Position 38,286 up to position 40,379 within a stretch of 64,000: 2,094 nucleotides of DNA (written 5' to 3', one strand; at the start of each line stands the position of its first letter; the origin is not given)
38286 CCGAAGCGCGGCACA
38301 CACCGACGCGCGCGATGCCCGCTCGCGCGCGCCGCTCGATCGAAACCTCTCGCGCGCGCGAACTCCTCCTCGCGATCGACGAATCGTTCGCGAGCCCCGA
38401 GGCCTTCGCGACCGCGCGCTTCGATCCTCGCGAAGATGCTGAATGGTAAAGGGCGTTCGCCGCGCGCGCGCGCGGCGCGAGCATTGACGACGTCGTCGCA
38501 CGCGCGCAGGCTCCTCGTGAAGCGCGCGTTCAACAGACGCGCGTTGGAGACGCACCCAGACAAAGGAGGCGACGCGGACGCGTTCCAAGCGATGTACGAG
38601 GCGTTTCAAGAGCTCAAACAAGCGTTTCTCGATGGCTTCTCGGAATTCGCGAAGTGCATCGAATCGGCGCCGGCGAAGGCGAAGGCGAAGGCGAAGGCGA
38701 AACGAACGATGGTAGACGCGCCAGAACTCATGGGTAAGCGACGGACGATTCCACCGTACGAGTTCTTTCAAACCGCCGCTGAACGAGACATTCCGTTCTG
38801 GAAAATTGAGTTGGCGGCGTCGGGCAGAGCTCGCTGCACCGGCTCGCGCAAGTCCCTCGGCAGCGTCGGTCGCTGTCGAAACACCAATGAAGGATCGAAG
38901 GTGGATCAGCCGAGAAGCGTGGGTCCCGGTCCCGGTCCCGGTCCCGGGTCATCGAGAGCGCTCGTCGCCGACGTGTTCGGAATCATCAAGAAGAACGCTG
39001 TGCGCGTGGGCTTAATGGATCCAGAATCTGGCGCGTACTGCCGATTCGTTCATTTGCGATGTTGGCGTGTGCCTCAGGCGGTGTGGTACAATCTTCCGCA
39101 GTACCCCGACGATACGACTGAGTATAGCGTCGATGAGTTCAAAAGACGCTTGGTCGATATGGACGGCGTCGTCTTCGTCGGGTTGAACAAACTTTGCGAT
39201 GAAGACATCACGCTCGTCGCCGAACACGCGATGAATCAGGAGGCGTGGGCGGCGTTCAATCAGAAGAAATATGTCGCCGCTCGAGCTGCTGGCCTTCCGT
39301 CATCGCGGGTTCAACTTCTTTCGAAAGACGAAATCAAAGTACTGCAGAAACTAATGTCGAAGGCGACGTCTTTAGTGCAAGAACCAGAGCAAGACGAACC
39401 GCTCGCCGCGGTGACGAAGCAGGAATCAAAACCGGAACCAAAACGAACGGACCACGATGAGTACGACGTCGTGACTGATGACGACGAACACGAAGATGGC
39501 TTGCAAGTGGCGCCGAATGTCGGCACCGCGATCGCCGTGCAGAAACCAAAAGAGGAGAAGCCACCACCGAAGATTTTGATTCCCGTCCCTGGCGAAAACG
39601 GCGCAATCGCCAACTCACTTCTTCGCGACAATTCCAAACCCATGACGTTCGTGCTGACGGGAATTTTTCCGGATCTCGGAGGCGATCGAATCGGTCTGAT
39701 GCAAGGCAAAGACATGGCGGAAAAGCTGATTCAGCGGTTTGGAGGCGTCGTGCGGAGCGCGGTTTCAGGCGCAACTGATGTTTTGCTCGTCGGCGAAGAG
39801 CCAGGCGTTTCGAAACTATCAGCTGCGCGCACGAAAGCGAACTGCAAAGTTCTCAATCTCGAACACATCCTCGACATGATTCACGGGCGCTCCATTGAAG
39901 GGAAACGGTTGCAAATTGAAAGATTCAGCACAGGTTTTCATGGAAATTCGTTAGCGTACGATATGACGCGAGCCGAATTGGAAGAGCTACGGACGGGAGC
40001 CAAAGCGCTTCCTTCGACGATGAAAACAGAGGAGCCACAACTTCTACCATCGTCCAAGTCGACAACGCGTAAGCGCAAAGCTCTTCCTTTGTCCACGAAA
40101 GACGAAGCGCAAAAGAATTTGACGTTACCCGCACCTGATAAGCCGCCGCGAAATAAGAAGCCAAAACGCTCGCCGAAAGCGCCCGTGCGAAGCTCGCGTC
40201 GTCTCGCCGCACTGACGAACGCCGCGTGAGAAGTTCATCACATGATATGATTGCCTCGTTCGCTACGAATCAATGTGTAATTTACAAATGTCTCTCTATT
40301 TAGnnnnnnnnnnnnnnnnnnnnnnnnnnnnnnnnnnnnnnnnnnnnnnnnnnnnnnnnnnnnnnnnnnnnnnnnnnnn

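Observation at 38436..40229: Unusual J-domain + PARP-type zinc finger + BRCT architecture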

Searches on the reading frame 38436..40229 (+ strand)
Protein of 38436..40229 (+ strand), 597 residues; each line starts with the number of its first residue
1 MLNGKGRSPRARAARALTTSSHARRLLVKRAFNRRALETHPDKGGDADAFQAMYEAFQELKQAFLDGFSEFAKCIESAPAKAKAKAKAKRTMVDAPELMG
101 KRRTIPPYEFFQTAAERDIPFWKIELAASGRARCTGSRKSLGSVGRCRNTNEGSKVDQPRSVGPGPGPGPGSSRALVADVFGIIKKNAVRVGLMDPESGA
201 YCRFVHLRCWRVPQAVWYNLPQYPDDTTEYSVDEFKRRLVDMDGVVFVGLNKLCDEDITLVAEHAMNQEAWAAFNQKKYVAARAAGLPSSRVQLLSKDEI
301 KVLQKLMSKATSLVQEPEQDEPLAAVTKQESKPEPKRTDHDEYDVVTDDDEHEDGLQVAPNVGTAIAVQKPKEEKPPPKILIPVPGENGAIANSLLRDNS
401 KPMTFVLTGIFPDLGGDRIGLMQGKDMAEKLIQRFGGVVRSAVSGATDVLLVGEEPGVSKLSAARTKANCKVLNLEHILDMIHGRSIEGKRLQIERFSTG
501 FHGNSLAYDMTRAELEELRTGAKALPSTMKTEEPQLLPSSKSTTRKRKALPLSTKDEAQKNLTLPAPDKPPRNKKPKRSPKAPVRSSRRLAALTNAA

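Call 3: search_protein_families(library=pfam, proteins=[window:38436-40229:+], max_evalue=10)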
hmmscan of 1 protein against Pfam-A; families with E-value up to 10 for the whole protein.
window:38436-40229:+ (597 aa): 2 families
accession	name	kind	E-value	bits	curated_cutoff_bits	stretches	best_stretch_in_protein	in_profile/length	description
PF00226.36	DnaJ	-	0.00046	20.7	27.8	1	20-61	9-54/63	DnaJ domain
PF00533.33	BRCT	-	0.00076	20.1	21.3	1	425-465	22-62/78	BRCA1 C Terminus (BRCT) domain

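Call 4: search_solved_structures(query=window:38436-40226:+, max_evalue=10, show_alignments=5)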
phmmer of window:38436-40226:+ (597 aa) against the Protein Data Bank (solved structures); distinct sequences matched with E-value up to 10: 22.
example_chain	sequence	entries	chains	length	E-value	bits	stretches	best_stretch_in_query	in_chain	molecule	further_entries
2ebu_A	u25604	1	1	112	0.00064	21.6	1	424-493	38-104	Replication factor C subunit 1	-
2k6g_A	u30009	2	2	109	0.0032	19.3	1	424-483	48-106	Replication factor C subunit 1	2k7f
1l7b_A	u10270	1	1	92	0.024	16.4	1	423-485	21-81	DNA LIGASE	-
6d6x_A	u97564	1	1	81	0.1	14.3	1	19-61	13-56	Type II HSP40 co-chaperone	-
8eod_A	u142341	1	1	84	0.11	14.3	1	18-61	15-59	Protein SIS1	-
4rwu_A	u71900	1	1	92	0.13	14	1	19-61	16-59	Protein SIS1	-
1gh6_A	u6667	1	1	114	0.14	13.9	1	21-62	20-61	Large T antigen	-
2ctr_A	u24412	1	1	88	0.19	13.4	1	23-63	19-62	DnaJ homolog subfamily B member 9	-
2pf4_E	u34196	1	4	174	0.33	12.7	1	21-61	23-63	Small T antigen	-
1hdj_A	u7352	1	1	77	0.45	12.2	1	27-58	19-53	HUMAN HSP40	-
2lgw_A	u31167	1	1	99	0.49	12.1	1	28-64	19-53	DnaJ homolog subfamily B member 2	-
8opg_Aa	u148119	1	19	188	0.65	11.7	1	459-521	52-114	Genome polyprotein (Fragment)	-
7xi3_B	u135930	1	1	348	0.7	11.6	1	159-235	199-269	Neuronal PAS domain protein 4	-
7xi4_B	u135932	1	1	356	0.73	11.5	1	159-235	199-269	Neuronal PAS domain protein 4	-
8opf_Aa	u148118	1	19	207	0.77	11.4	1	459-521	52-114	Genome polyprotein (Fragment)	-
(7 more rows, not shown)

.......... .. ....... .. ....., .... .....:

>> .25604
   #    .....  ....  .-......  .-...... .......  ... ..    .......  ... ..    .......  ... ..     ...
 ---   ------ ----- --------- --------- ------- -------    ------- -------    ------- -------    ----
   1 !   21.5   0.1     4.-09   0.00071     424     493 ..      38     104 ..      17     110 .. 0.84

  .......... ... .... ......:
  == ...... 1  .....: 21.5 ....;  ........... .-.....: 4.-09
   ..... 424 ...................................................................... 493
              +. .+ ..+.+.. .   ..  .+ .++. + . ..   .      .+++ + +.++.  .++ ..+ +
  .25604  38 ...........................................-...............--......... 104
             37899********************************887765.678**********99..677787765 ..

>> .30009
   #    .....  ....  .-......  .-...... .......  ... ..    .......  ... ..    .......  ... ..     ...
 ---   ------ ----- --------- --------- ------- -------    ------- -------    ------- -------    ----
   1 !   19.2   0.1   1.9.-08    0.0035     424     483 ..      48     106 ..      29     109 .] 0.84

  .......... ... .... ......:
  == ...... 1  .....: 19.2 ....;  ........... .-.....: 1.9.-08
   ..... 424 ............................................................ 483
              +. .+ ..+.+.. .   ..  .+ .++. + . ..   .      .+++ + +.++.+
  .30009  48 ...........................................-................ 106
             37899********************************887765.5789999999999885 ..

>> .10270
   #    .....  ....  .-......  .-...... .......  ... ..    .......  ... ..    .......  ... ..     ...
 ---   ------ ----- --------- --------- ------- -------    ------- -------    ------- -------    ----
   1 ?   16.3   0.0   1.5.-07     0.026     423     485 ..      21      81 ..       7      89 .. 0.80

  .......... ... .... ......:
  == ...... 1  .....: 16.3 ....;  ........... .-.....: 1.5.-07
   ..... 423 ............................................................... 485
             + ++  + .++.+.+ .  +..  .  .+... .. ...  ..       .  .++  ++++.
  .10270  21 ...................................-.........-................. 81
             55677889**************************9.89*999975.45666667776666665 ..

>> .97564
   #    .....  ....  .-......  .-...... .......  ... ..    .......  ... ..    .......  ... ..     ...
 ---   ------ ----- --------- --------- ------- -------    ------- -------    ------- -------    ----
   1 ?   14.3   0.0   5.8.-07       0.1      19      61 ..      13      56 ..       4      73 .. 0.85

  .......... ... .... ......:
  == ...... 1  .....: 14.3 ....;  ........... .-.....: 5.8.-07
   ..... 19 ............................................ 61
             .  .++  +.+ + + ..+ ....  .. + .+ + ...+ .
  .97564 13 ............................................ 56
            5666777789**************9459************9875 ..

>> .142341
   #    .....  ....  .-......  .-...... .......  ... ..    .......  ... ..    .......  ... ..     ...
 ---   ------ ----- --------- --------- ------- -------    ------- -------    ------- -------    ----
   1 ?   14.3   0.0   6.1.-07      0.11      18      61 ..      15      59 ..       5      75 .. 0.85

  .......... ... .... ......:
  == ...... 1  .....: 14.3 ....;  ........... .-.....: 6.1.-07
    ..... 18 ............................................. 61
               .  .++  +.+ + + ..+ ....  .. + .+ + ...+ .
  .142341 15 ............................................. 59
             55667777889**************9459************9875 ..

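Call 6: find_homologous_proteins(query=window:38436-40226:+, max_evalue=0.001)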
Query window:38436-40226:+ (597 aa): 26 proteins with E <= 0.001 among 8000 candidates.
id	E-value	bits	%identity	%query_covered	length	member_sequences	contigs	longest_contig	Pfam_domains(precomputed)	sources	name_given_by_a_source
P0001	0.0e+0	1328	99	100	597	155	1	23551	-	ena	-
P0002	0.0e+0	1049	94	84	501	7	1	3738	-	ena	-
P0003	1.3e-111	392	39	90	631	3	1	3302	PF00533.34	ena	-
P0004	3.0e-110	388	41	88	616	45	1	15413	PF00533.34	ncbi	-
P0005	1.6e-109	385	40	94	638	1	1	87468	PF00533.34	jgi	-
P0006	3.5e-109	384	39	94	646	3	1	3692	PF00533.34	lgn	-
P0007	6.4e-109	383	41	90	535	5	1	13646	PF00533.34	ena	-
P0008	2.3e-107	378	42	88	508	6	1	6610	-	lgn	-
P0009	1.4e-101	359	41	81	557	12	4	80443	PF00533.34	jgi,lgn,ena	-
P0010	4.5e-86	308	37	92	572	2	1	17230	PF00533.34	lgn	-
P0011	1.0e-84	303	37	92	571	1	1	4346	PF00533.34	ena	-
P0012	1.9e-83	299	36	92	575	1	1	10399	PF00533.34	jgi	jgi:hypothetical protein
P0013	7.1e-83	297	36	92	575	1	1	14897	PF00533.34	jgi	jgi:hypothetical protein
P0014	1.3e-82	296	35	96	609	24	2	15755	PF00533.34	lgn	-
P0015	1.4e-82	296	35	96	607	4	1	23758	PF00533.34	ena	-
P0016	4.8e-82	294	36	92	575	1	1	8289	PF00533.34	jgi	jgi:hypothetical protein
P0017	1.0e-81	293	36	88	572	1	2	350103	PF00533.34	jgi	-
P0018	7.8e-80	287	36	86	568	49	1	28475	PF00533.34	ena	-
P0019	3.7e-57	212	27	43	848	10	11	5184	PF00645.26,PF00533.34,PF16589.13,PF12738.14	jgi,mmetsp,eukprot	mmetsp:Transcript_2524/g.5431 ORF Transcript_2524/g.5431 Transcript_2524/m.5431 type:complete len:84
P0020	4.5e-46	176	30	82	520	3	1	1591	PF00226.37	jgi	-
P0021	8.1e-45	172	42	17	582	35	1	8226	PF00226.37,PF00533.34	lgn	-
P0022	7.0e-44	168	42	17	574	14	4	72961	PF00226.37,PF00533.34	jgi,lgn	jgi:hypothetical protein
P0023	1.3e-41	161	35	42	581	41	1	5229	PF00226.37,PF00533.34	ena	-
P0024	8.0e-37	145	25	41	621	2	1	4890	PF00645.26,PF00533.34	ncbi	-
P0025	1.8e-34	137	38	29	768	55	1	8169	PF00645.26,PF00533.34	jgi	-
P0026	7.8e-26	109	35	42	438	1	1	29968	PF00226.37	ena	-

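Call 9: list_cluster_members(proteins=[P0001, P0004, P0024, P0019, P0022, P0025, P0020, P0012, P0017, P0005])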
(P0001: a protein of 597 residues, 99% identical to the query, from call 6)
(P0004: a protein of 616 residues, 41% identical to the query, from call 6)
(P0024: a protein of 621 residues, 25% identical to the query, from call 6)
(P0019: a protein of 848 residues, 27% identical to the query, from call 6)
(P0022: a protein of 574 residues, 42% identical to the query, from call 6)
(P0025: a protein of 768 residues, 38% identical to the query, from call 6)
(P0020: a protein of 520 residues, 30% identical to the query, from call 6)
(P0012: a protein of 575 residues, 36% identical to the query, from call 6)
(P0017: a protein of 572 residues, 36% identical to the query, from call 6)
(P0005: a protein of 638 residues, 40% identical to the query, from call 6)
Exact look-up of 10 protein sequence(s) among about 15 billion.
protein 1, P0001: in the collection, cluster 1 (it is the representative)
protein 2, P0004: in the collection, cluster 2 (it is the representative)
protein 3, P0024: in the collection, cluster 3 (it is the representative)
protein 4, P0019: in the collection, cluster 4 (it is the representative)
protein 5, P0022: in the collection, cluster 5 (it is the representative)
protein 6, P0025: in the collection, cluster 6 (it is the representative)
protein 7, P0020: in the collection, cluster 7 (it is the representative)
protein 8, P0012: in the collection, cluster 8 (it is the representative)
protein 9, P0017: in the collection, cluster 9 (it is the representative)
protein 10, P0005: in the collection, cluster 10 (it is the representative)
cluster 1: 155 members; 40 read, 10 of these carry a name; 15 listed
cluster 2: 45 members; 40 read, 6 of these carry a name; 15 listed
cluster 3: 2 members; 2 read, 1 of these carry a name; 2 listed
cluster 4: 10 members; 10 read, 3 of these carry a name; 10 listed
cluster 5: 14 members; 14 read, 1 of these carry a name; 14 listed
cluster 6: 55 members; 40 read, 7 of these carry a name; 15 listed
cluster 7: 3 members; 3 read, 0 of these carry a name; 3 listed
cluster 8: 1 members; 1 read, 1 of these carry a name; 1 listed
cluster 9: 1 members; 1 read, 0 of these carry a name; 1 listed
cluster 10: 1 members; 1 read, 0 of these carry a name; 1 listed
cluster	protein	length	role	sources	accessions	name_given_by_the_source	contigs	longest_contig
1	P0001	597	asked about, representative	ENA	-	-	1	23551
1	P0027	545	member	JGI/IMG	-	hypothetical protein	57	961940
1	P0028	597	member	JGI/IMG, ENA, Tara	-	hypothetical protein | strand:- start:8473 stop:10266 length:1794 start_codon:yes stop_codon:yes ...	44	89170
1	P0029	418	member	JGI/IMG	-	hypothetical protein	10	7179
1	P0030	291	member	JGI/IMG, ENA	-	hypothetical protein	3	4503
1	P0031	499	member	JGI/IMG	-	hypothetical protein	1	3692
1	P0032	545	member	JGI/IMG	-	hypothetical protein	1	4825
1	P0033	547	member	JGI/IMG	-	hypothetical protein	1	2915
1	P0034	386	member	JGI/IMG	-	hypothetical protein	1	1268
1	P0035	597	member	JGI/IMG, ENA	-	hypothetical protein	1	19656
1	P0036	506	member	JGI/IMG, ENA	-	hypothetical protein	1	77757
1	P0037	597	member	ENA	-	-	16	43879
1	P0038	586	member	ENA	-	-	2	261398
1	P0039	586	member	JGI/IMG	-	-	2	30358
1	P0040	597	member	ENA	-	-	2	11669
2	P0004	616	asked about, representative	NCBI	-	-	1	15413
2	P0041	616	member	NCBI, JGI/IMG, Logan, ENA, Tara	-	strand:- start:12533 stop:14383 length:1851 start_codon:yes stop_codon:yes ...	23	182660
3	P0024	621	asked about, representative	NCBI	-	-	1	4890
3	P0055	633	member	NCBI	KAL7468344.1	hypothetical protein ACHAXS_008562 [Conticribra weissflogii]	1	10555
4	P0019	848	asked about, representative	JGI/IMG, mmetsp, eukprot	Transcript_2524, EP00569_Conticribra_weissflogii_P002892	Transcript_2524/g.5431 ORF Transcript_2524/g.5431 Transcript_2524/m.5431 type:complete ... | CAMPEP_0171345792 /NCGR_PEP_ID=MMETSP0878-20121228/22562_1 /TAXON_ID=67004 ...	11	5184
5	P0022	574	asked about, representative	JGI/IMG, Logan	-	hypothetical protein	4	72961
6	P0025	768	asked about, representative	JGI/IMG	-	-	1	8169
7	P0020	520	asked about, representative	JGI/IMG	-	-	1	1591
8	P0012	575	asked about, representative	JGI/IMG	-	hypothetical protein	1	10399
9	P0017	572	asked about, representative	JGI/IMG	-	-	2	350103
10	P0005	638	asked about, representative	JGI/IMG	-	-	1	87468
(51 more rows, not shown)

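Call 10: search_protein_families(library=pfam, proteins=[P0003, P0010, P0019, P0020, P0022, P0025, P0055], max_evalue=1)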
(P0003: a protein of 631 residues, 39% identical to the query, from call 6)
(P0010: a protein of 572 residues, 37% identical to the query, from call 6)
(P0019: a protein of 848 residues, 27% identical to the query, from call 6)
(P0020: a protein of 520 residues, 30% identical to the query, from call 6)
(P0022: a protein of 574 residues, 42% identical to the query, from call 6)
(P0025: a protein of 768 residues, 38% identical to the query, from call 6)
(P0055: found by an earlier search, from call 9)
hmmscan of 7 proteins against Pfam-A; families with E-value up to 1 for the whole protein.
P0003 (631 aa): 1 family
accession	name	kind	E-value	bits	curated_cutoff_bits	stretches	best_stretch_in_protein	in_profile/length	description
PF00533.33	BRCT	-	1.9e-06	28.4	21.3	1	447-523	10-77/78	BRCA1 C Terminus (BRCT) domain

P0010 (572 aa): 3 families
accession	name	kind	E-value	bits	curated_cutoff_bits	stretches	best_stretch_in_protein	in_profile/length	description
PF00533.33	BRCT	-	2.2e-06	28.2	21.3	1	411-466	22-78/78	BRCA1 C Terminus (BRCT) domain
PF00226.36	DnaJ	-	0.056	14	27.8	1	45-82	17-51/63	DnaJ domain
PF12738.14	PTCB-BRCT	-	0.19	12.2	22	1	410-459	13-61/63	twin BRCT domain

P0019 (848 aa): 5 families
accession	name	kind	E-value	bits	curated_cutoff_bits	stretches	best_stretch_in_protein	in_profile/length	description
PF00533.33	BRCT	-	3.9e-21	75.5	21.3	3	507-582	3-70/78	BRCA1 C Terminus (BRCT) domain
PF00645.25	zf-PARP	-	1.2e-09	39.2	39.3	1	135-211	1-67/87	Poly(ADP-ribose) polymerase and DNA-Ligase Zn-finger region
PF12738.14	PTCB-BRCT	-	1.3e-07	31.9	22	2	534-581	13-59/63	twin BRCT domain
PF16589.12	BRCT_2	-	3.9e-07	30.7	27.3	1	304-355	5-48/86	BRCT domain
PF00226.36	DnaJ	-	0.09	13.3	27.8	1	35-69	16-54/63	DnaJ domain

P0020 (520 aa): 3 families
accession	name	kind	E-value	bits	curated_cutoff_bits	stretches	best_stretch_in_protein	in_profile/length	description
PF00226.36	DnaJ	-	1.8e-05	25.2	27.8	1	42-78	15-55/63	DnaJ domain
PF00533.33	BRCT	-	4.4e-05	24.1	21.3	1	328-373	16-62/78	BRCA1 C Terminus (BRCT) domain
PF00645.25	zf-PARP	-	0.00026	22.1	39.3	1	132-185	1-50/87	Poly(ADP-ribose) polymerase and DNA-Ligase Zn-finger region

P0022 (574 aa): 2 families
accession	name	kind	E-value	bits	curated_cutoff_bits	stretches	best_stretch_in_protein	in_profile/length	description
PF00226.36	DnaJ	-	9.1e-07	29.3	27.8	1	55-90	17-56/63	DnaJ domain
PF00533.33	BRCT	-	1.9e-06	28.4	21.3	1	416-496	6-78/78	BRCA1 C Terminus (BRCT) domain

P0025 (768 aa): 6 families
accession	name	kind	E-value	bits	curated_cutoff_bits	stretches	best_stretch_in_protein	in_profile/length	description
PF00533.33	BRCT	-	5e-10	39.9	21.3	1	632-695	14-78/78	BRCA1 C Terminus (BRCT) domain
PF00645.25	zf-PARP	-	1.7e-05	25.9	39.3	1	205-257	1-50/87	Poly(ADP-ribose) polymerase and DNA-Ligase Zn-finger region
PF12738.14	PTCB-BRCT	-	8.4e-05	22.9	22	1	640-688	14-61/63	twin BRCT domain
PF01456.22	Mucin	-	0.01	16.3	34.7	1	291-329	40-78/143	Mucin-like glycoprotein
PF11921.14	DUF3439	-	0.014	15.8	27.1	1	285-348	18-82/122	Domain of unknown function (DUF3439)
PF00226.36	DnaJ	-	0.018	15.6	27.8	1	83-117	16-54/63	DnaJ domain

P0055 (633 aa): 6 families
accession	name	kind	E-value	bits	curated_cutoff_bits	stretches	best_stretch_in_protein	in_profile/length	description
PF00533.33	BRCT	-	1.1e-15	58.1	21.3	2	517-592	3-70/78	BRCA1 C Terminus (BRCT) domain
PF00645.25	zf-PARP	-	3.7e-09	37.6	39.3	1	135-194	1-61/87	Poly(ADP-ribose) polymerase and DNA-Ligase Zn-finger region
PF12738.14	PTCB-BRCT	-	6.4e-07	29.7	22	2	545-590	14-58/63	twin BRCT domain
PF16589.12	BRCT_2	-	0.001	19.8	27.3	0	326-353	19-46/86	BRCT domain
PF00226.36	DnaJ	-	0.085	13.4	27.8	1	35-69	16-54/63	DnaJ domain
PF12819.13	Malectin_like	-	0.087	12.5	24.5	1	242-308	207-269/331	Malectin-like domain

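Call 24: find_encoding_contigs(protein=window:38436-40226:+, flank=4000, max_places=4)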
Protein window:38436-40226:+ (597 aa): no gene with exactly this product is on record in the collection.

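Call 25: find_encoding_contigs(protein=P0041, flank=4000, max_places=4)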
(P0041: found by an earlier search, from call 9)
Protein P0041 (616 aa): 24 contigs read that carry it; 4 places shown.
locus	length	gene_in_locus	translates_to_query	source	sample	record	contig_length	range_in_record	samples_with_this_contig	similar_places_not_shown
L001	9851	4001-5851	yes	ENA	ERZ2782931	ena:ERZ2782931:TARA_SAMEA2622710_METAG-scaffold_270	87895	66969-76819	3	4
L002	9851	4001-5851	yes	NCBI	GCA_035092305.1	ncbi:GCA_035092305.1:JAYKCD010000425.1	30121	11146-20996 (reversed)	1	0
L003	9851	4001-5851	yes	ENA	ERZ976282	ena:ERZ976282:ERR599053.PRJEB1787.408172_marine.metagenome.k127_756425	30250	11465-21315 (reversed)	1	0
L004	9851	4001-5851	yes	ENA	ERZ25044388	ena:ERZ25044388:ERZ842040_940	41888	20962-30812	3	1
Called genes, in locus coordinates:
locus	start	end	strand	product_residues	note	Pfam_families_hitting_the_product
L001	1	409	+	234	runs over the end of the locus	PF01966:HD (weak)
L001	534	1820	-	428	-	-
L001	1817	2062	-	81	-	-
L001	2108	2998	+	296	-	PF03992:ABM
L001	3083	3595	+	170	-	PF05005:Ocnus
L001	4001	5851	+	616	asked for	PF00533:BRCT (weak)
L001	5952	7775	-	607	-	PF00160:Pro_isomerase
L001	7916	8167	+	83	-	-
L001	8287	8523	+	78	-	PF01423:LSM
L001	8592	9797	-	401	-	-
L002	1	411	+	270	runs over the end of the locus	PF01966:HD (weak)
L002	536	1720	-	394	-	-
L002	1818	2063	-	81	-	-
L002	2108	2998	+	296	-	PF03992:ABM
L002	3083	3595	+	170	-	PF05005:Ocnus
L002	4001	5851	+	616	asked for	PF00533:BRCT (weak)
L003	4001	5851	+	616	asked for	PF00533:BRCT (weak)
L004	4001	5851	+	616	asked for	PF00533:BRCT (weak)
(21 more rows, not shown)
